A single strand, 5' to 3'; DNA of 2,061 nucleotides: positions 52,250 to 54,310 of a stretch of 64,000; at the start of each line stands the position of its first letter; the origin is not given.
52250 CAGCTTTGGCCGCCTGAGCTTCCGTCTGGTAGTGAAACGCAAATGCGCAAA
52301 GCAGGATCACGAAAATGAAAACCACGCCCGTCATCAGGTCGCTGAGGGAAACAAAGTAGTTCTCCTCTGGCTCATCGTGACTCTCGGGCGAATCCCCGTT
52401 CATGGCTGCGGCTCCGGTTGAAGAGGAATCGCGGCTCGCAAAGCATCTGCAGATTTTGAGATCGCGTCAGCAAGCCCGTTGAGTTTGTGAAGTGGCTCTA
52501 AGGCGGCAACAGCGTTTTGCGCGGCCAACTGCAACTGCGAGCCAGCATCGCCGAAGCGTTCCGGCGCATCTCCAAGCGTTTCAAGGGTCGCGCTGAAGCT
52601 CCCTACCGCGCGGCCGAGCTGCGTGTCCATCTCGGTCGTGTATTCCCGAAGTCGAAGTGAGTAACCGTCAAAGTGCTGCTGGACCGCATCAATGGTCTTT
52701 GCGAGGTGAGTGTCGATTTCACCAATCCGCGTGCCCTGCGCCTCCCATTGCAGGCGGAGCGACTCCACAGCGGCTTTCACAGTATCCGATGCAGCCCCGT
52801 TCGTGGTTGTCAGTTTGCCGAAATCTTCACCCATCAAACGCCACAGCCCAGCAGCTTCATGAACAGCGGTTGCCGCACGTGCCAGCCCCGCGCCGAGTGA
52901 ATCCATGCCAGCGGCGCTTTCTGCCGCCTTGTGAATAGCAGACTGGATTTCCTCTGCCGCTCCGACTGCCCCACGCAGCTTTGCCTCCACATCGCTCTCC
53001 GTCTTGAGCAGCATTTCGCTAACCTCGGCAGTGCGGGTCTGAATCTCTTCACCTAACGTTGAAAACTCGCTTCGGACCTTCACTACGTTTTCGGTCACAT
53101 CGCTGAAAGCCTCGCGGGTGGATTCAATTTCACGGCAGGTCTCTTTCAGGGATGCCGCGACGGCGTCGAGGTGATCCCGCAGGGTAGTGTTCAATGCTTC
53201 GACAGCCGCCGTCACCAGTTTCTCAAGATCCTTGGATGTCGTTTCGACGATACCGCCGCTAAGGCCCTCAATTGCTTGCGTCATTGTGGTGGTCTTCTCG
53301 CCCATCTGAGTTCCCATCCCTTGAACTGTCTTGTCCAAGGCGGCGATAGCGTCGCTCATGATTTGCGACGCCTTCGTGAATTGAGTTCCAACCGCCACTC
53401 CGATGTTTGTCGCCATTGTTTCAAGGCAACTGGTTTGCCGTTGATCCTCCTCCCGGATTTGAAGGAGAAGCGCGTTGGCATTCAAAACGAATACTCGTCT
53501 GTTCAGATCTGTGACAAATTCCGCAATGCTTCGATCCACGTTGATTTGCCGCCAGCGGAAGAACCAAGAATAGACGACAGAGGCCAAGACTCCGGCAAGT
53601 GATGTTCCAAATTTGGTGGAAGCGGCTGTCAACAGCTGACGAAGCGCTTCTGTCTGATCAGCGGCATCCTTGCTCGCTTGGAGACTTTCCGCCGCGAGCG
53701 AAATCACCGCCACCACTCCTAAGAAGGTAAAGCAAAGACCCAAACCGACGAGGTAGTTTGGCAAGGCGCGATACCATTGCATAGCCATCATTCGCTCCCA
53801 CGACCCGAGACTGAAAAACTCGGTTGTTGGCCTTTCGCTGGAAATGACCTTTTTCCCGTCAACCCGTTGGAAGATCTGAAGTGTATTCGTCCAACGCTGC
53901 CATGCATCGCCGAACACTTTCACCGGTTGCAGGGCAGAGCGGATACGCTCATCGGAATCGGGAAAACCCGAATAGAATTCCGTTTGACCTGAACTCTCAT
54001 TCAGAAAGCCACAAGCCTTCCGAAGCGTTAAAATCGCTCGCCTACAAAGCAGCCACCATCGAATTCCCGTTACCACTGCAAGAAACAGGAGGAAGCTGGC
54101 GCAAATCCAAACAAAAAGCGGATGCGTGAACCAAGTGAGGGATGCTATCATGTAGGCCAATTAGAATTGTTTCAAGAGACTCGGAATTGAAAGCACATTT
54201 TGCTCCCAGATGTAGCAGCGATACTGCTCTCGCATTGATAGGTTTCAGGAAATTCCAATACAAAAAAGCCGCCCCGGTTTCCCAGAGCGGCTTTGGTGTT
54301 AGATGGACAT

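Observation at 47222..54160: Complete type I Zorya (zorA-zorB-zorC-zorD) defence operon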

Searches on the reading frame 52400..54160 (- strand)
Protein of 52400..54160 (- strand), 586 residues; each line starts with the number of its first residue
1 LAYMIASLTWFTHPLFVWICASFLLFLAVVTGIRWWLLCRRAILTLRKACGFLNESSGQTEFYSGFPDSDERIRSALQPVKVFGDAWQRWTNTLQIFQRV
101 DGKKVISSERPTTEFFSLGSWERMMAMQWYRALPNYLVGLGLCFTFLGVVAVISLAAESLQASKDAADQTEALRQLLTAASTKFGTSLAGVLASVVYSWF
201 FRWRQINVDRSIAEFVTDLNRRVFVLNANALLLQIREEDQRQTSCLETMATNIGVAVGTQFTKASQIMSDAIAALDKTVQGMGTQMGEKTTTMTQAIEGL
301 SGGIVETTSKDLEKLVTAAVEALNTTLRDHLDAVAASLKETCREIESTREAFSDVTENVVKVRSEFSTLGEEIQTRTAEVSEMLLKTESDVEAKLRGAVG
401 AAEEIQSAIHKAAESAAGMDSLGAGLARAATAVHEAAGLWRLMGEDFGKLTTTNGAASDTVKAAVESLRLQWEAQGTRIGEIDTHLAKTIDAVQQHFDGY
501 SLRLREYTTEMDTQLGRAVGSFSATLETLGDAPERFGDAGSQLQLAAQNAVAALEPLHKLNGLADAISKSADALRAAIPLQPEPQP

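Call 3: search_protein_families(library=padloc, proteins=[window:52400-54160:-], max_evalue=0.01)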
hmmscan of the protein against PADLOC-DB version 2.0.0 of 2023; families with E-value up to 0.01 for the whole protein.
window:52400-54160:- (586 aa): 18 families
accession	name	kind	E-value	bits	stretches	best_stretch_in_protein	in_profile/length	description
PDLC00605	ZorA1|ZorA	-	6.2e-42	141.8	2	12-247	52-281/700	MotA/ExbB/TolQ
PDLC00595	ZorA1|ZorA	-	6.1e-31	105.8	1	19-415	29-417/487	MotA/ExbB/TolQ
PDLC00600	ZorA1|ZorA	-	3e-26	90.2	1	20-231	31-235/677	MotA/ExbB/TolQ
PDLC00604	ZorA1|ZorA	-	7.9e-25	85.3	2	56-418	73-427/639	MotA/ExbB/TolQ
PDLC00606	ZorA1|ZorA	-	3.1e-23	80.1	1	53-263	53-262/636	MotA/ExbB/TolQ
PDLC00598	ZorA1|ZorA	-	9e-16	55.4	3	242-525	347-622/663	MotA/ExbB/TolQ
PDLC00601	ZorA1|ZorA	-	4.5e-13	46.7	2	131-273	136-276/699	MotA/ExbB/TolQ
PDLC00596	ZorA1|ZorA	-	1.7e-10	38.2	1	122-384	150-382/583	MotA/ExbB/TolQ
PDLC00647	ZorA3|ZorA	-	5.3e-08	29.8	2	136-195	113-176/780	MotA/ExbB/TolQ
PDLC00640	ZorA2|ZorA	-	2.5e-07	27.8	2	126-200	41-107/590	MotA/ExbB/TolQ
PDLC00635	ZorA2|ZorA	-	7.9e-07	26.4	1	130-355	46-272/505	MotA/ExbB/TolQ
PDLC00602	ZorA1|ZorA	-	2.7e-06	24.5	1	121-415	115-389/648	MotA/ExbB/TolQ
PDLC00638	ZorA2|ZorA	-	8e-06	22.9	1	265-415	336-487/545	MotA/ExbB/TolQ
PDLC00637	ZorA2|ZorA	-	1.4e-05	22.1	1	131-204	42-107/420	MotA/ExbB/TolQ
PDLC00648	ZorA3|ZorA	-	1.9e-05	21.6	1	136-195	107-170/692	MotA/ExbB/TolQ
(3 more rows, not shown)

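Call 4: search_protein_families(library=pfam, proteins=[window:52400-54160:-], max_evalue=0.01)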
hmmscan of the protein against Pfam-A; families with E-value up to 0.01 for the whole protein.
window:52400-54160:- (586 aa): 5 families
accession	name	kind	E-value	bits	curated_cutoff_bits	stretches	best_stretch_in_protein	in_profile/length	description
PF01442.23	Apolipoprotein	-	2e-07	31.3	90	1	276-404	47-172/190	Apolipoprotein A1/A4/E domain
PF07889.17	DUF1664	-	0.00025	21.5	34.6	0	305-383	43-120/124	Protein of unknown function (DUF1664)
PF04513.17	Baculo_PEP_C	-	0.00034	21.1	38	0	251-334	30-115/140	Baculovirus polyhedron envelope protein, PEP, C terminus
PF04048.20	Sec8_N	-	0.00035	20.9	26.8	0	489-562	41-114/142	Exocyst complex component Sec8 N-terminal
PF04108.17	ATG17_like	-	0.0084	16.1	43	0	261-412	65-220/355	Autophagy protein ATG17-like domain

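Call 10: search_solved_structures(query=window:52400-54160:-, max_evalue=0.01, show_alignments=2)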
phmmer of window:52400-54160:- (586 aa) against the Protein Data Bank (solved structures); distinct sequences matched with E-value up to 0.01: 1.
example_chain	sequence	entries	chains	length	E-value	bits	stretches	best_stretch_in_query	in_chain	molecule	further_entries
8vvn_C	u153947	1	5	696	8.5e-06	27.9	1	83-392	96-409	MotA/TolQ/ExbB proton channel domain-containing protein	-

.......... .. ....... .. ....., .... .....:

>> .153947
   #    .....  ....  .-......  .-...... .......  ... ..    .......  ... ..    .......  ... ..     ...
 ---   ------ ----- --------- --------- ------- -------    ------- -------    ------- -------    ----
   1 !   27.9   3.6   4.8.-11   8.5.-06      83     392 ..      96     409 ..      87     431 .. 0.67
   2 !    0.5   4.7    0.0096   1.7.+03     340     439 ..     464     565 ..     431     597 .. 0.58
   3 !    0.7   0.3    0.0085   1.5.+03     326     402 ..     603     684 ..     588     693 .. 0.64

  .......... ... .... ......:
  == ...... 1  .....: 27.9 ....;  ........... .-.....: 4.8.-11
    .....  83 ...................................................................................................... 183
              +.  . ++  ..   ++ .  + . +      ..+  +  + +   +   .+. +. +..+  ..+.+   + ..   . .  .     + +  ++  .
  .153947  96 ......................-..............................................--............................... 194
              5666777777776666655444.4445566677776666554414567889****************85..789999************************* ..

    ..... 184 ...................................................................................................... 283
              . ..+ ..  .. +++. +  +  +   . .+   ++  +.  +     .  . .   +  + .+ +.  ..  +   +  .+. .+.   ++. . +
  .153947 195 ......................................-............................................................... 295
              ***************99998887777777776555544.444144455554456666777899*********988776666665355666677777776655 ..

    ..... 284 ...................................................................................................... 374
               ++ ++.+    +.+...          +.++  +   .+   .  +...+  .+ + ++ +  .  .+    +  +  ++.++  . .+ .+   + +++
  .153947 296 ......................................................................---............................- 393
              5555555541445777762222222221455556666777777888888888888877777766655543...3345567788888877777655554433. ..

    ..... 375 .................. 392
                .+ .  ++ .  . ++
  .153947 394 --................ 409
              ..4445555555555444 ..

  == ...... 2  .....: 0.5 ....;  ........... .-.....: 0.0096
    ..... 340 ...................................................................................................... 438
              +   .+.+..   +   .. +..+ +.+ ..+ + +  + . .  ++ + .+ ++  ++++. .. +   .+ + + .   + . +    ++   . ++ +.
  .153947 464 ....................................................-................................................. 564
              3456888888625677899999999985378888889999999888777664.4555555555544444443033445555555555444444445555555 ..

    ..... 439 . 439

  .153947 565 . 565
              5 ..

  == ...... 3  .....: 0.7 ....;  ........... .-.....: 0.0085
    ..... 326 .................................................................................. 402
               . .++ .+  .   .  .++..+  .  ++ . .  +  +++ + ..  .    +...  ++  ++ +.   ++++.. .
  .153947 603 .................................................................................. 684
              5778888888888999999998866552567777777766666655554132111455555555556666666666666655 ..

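Call 15: find_homologous_proteins(query=window:52400-54160:-, max_evalue=0.00001)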
Query window:52400-54160:- (586 aa): 21 proteins with E <= 0.00001 among 8000 candidates.
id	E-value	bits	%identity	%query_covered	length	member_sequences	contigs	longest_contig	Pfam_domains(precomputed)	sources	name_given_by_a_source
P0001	0.0e+0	1158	92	99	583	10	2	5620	PF01442.24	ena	-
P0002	0.0e+0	1095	87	99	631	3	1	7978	PF01442.24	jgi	jgi:ABC-type transporter Mla subunit MlaD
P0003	0.0e+0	1079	86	99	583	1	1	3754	PF01442.24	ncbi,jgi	jgi:hypothetical protein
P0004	0.0e+0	1046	83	99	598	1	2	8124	PF01442.24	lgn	-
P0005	0.0e+0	1031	83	99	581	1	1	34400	PF01442.24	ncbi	-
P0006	0.0e+0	1016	80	99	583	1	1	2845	-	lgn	-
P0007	1.2e-288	976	80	99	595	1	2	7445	PF01442.24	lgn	-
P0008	8.3e-283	957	78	99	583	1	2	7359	PF01442.24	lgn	-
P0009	1.7e-278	943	77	99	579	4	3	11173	PF01442.24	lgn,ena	-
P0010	8.9e-234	795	66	99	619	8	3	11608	-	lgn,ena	-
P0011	8.0e-231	785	69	93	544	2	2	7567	PF01442.24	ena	-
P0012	2.6e-226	770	65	99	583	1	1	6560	PF01442.24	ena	-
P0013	6.5e-225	766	67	92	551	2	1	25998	PF01442.24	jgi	jgi:rubrerythrin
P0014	7.2e-224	762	62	99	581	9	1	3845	PF01442.24,PF28175.1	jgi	jgi:methyl-accepting chemotaxis protein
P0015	3.6e-216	737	61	99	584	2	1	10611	PF01442.24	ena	-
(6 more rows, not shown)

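Call 16: find_encoding_contigs(protein=P0005, flank=10000, max_places=3)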
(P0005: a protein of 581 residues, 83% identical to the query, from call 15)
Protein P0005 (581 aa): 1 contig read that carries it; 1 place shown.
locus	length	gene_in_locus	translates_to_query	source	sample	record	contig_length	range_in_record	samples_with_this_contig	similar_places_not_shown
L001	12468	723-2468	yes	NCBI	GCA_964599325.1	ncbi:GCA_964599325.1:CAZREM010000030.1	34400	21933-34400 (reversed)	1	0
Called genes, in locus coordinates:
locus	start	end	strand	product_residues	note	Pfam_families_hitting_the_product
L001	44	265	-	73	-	-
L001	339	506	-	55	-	-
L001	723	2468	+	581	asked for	PF01442:Apolipoprotein (faint)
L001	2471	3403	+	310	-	PF00691:OmpA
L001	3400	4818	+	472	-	PF15611:EH_Signature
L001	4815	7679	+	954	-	PF04851:ResIII (weak), PF00176:SNF2-rel_dom, PF00271:Helicase_C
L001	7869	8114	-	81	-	-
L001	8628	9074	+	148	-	-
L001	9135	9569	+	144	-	-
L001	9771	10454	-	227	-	PF01812:5-FTHF_cyc-lig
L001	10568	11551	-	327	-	PF13343:SBP_bac_6 (faint), PF01547:SBP_bac_1, PF13531:SBP_bac_11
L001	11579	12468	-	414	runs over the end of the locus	PF07396:Porin_O_P (weak)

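Call 17: find_encoding_contigs(protein=P0013, flank=10000, max_places=3)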
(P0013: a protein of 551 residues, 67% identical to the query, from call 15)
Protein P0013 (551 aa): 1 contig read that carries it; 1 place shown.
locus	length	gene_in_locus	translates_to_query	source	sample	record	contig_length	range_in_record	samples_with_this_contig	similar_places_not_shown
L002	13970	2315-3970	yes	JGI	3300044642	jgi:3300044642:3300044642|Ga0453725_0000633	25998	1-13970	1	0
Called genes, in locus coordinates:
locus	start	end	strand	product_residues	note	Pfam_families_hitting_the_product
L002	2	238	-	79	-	?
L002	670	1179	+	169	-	-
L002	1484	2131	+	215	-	-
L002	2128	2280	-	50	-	-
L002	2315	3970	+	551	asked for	PF01442:Apolipoprotein (weak)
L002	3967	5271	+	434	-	PF00691:OmpA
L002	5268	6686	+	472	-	PF15611:EH_Signature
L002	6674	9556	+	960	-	PF00176:SNF2-rel_dom, PF04851:ResIII (weak), PF00271:Helicase_C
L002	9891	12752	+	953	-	PF00176:SNF2-rel_dom, PF13872:AAA_34 (faint), PF00270:DEAD, PF04851:ResIII, PF00271:Helicase_C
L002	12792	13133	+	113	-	-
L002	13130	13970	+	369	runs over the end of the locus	PF01381:HTH_3, PF06114:Peptidase_M78 (faint)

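Call 22: search_protein_families(library=ncbifam, proteins=[window:52400-54160:-], max_evalue=0.001)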
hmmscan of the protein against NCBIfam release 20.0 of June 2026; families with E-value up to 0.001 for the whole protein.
window:52400-54160:- (586 aa): 3 families
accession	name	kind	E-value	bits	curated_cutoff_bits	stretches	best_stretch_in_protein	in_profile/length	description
NF033914.0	antiphage_ZorA_1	subfamily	1.5e-35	122.6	190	2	23-247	4-224/619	anti-phage ZorAB system protein ZorA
NF033915.0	antiphage_ZorA_2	subfamily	3.1e-08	33.1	100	1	23-396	3-374/383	anti-phage ZorAB system protein ZorA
NF047515.1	SpiroCoCo_C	equivalog_domain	0.0005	19.3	125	0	329-434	145-245/313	SpiroCoCo family coiled-coil protein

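Call 33: search_solved_structures(query=A1, max_evalue=1, show_alignments=3)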
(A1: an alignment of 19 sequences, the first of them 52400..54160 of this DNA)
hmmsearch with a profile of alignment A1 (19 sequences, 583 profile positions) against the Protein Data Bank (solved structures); distinct sequences matched with E-value up to 1: 11.
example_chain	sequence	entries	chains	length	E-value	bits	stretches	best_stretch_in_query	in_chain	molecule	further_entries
6gao_A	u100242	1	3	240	0.039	15.5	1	422-534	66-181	Outer capsid protein sigma-1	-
6b85_J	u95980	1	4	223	0.063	14.8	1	387-463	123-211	TMHC4_R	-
4f7g_B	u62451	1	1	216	0.18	13.3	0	257-300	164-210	Talin-1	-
2ch7_A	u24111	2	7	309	0.21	13.1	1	324-481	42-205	METHYL-ACCEPTING CHEMOTAXIS PROTEIN | Methyl-accepting chemotaxis protein 2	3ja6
4tql_A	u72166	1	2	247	0.22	13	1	307-407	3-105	Three helix bundle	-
2ch7_B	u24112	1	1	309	0.24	12.9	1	324-481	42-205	METHYL-ACCEPTING CHEMOTAXIS PROTEIN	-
3ja6_H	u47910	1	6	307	0.29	12.6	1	324-481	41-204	Methyl-accepting chemotaxis protein 2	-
7xv2_A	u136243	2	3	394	0.53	11.7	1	462-564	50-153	Tripartite motif-containing protein 72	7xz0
7xyz_A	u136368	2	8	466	0.73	11.3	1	462-564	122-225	Tripartite motif-containing protein 72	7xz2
6htl_A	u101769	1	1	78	0.79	11.2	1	430-494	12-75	Phosphoprotein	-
7xz1_A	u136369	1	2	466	0.82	11.1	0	462-564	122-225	Tripartite motif-containing protein 72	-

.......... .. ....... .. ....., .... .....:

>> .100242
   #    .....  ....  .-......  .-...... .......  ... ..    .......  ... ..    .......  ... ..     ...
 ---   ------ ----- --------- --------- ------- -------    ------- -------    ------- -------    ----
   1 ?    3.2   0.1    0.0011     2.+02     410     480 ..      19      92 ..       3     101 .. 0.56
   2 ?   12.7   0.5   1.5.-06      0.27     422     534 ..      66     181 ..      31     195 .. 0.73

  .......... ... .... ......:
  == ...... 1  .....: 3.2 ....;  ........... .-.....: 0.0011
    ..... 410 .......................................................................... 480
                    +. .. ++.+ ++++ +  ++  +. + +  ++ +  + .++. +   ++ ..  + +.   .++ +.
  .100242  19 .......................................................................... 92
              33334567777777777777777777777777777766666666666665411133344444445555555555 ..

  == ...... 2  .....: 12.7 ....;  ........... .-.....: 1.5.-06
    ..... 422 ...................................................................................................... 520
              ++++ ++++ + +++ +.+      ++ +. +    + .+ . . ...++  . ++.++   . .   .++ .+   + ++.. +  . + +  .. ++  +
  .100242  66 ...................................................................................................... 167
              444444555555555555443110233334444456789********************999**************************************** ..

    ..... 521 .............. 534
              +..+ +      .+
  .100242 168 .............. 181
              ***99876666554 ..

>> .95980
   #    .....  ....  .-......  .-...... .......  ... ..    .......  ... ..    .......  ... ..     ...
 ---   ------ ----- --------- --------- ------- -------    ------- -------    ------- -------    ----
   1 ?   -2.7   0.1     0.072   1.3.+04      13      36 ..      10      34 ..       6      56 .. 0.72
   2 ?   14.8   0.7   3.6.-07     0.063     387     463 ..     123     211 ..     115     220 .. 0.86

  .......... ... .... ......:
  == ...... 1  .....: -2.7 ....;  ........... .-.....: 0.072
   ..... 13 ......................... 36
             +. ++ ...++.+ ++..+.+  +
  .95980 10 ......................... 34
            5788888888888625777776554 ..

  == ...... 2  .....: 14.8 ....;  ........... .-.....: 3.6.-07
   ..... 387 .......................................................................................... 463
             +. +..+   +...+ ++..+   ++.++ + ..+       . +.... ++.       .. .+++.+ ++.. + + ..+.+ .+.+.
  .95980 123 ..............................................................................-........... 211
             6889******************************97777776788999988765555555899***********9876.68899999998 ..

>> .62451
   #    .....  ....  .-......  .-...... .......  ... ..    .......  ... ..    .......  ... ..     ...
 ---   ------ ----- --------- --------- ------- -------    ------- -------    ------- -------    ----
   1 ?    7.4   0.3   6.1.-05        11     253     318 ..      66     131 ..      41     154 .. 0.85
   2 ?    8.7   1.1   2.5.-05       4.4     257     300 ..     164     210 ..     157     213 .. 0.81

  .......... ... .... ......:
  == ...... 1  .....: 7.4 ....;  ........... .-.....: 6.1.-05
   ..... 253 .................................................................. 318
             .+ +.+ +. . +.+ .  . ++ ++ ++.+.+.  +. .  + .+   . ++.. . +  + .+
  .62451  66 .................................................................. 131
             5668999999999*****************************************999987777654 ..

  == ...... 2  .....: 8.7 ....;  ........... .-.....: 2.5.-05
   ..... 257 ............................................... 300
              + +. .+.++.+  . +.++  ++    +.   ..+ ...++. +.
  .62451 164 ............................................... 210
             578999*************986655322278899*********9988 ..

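Call 34: find_related_loci(query=A1, collection=metagenome_contigs, flank=9000)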
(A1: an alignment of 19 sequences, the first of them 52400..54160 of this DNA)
Query A1 (586 aa) in metagenome_contigs; peptide patterns used: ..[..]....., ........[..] (x = any residue, [..] = any of these).
20 stretches matched a pattern; 1 encode a relative of the query (tblastn E <= 1e-3); 1 distinct loci.
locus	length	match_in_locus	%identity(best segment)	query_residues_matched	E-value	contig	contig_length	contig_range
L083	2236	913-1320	52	8-143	2e-41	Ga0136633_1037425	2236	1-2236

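Call 69: predict_structure(alignment_id=A1)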
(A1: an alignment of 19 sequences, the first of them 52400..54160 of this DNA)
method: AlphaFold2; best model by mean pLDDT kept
length: 586 residues; sequences in the alignment: 19
mean_pLDDT: 58.4   pTM: 0.36
mean pLDDT of the five models: 58.4, 55.0, 54.9, 51.9, 51.2
residues with pLDDT >= 90: 16; 70-90: 141; 50-70: 174; < 50: 255
segments of 3 or more residues with pLDDT < 50: 1-6, 229-266, 281-319, 321-324, 354-359, 361-370, 414-427, 447-451, 453-458, 460-462, 464-469, 471-494, 499-501, 518-540, 554-564, 578-586
pLDDT, mean of each block of 10 residues (from residue 1): 46 68 79 85 91 85 87 89 88 80 79 80 67 67 69 63 63 66 72 78 86 88 65 42 39 40 47 49 47 43 36 45 49 51 50 48 46 54 54 55 57 45 47 55 50 46 47 44 45 48 53 48 40 41 51 48 51 51 40
secondary structure, 60 per line:
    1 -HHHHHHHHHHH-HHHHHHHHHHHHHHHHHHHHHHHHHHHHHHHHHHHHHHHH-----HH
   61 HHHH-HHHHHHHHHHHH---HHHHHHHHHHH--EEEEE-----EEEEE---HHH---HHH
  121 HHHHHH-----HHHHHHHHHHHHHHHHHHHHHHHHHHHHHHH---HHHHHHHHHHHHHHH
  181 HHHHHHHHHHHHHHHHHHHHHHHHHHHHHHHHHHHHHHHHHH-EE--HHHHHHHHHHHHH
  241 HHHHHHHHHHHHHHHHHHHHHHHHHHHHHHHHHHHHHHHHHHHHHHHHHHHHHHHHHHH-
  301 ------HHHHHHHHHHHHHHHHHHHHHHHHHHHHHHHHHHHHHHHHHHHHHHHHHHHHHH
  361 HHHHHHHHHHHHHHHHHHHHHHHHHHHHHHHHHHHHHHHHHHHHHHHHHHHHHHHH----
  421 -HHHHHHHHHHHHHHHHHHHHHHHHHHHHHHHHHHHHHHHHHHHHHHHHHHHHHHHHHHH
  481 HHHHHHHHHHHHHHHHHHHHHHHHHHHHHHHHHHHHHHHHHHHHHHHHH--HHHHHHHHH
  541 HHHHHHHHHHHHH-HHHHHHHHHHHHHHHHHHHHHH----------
elements in order: H2-12 H14-53 H59-64 H66-77 H81-91 E94-98 E104-108 H118-126 H132-162 H166-222 H228-299 H307-416 H422-529 H532-553 H555-576
